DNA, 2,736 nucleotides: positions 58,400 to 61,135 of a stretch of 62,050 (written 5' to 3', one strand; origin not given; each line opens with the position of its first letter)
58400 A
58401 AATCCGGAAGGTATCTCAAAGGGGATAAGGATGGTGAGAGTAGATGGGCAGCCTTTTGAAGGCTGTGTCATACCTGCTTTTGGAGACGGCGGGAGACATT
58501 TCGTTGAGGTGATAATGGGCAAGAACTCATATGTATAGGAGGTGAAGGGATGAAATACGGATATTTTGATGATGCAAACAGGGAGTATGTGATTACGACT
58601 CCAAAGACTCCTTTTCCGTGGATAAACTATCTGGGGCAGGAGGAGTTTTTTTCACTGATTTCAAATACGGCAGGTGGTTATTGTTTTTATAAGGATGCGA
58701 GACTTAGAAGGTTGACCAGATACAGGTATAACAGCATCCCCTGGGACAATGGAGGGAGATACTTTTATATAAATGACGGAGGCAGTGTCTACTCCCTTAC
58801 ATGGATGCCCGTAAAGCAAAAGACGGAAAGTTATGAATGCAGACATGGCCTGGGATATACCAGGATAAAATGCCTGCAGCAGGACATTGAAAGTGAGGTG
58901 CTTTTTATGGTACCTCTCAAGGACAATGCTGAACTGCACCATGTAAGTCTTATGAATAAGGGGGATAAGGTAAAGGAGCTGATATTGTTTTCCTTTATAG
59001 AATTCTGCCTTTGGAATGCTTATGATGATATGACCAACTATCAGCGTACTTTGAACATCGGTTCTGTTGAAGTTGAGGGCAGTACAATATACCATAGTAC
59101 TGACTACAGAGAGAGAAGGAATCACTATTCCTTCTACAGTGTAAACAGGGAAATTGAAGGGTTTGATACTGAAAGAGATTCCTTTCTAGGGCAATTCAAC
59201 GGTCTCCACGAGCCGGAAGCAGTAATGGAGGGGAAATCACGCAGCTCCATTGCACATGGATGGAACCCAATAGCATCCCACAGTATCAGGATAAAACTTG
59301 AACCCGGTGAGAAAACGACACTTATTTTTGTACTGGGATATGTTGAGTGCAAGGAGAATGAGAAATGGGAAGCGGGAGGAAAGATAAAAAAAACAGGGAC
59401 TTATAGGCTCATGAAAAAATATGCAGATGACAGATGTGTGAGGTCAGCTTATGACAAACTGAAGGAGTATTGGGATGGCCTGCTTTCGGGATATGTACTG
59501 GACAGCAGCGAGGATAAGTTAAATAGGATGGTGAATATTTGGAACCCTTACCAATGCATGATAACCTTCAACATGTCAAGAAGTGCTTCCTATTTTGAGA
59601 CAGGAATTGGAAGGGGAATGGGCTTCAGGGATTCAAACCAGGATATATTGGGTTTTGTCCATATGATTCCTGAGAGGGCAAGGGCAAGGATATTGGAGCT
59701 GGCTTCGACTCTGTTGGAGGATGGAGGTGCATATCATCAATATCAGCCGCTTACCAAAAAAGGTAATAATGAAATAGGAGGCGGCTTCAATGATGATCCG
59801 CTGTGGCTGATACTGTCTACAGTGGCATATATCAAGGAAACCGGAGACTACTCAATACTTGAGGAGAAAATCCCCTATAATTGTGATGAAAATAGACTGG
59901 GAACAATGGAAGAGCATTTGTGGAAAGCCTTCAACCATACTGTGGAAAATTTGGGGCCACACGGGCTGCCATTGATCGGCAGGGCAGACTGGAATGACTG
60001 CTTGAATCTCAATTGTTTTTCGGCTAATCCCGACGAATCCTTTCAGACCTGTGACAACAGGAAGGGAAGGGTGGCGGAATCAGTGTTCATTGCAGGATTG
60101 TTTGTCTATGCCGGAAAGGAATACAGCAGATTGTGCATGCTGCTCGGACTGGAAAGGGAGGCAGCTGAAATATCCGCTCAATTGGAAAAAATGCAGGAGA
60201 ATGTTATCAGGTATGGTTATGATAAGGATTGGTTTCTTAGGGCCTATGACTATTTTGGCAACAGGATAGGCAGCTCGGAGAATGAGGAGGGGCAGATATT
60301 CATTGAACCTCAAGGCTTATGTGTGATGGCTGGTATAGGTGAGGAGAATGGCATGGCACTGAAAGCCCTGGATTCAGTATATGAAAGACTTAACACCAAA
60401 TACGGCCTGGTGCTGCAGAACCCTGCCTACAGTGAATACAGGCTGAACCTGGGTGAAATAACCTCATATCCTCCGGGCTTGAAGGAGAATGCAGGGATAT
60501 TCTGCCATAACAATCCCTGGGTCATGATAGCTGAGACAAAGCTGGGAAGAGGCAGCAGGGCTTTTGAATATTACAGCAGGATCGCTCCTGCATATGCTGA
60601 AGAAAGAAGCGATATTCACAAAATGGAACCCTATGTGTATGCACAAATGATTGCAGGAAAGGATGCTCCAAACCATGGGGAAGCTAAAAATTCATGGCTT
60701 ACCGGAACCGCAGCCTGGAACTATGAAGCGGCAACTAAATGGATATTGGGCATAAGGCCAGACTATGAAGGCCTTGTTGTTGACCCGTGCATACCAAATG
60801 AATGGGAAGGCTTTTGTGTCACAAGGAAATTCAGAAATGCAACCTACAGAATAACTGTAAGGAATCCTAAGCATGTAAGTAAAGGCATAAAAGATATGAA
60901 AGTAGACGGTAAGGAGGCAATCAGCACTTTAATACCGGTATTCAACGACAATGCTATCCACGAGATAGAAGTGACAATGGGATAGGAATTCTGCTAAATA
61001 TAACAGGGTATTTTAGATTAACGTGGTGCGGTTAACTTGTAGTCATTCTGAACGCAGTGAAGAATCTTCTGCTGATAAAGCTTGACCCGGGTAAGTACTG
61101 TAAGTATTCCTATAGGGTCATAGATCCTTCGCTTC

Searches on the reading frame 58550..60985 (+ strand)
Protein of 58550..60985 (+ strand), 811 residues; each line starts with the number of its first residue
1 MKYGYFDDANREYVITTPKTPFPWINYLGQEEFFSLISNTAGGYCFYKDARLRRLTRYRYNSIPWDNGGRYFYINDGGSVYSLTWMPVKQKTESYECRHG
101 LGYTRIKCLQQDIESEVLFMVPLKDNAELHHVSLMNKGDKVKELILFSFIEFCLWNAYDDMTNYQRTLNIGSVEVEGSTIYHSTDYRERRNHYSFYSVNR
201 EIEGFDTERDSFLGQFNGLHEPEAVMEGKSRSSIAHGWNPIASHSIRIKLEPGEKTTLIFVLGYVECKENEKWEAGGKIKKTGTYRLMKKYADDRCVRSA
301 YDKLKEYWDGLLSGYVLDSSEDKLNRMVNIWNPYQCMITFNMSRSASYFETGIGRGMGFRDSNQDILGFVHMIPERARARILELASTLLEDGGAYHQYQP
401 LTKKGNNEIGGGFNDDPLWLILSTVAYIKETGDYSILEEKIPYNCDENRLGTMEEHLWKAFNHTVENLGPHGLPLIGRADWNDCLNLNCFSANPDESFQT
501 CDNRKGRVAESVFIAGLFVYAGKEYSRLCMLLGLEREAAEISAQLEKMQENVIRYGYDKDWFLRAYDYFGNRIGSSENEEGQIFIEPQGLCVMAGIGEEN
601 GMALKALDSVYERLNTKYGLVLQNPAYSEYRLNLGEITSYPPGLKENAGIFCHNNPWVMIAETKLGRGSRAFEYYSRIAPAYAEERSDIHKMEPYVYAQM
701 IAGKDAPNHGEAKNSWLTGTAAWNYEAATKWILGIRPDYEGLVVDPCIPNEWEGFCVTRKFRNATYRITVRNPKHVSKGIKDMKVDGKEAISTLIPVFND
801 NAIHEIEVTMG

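Call 59: search_protein_families(library=pfam, proteins=[window:58550-60985:+], max_evalue=1e-12)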
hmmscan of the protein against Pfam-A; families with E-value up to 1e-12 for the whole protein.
window:58550-60985:+ (811 aa): 2 families
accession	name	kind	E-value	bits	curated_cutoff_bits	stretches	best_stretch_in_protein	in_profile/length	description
PF17167.11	Glyco_hydro_94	-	5e-168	559.6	27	1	307-734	1-420/420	Glycosyl hydrolase 94 superfamily, catalytic domain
PF06165.18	GH94_b-supersand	-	1e-80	271.3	23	1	21-263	1-251/251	Glycosyl hydrolase 94, supersandwich domain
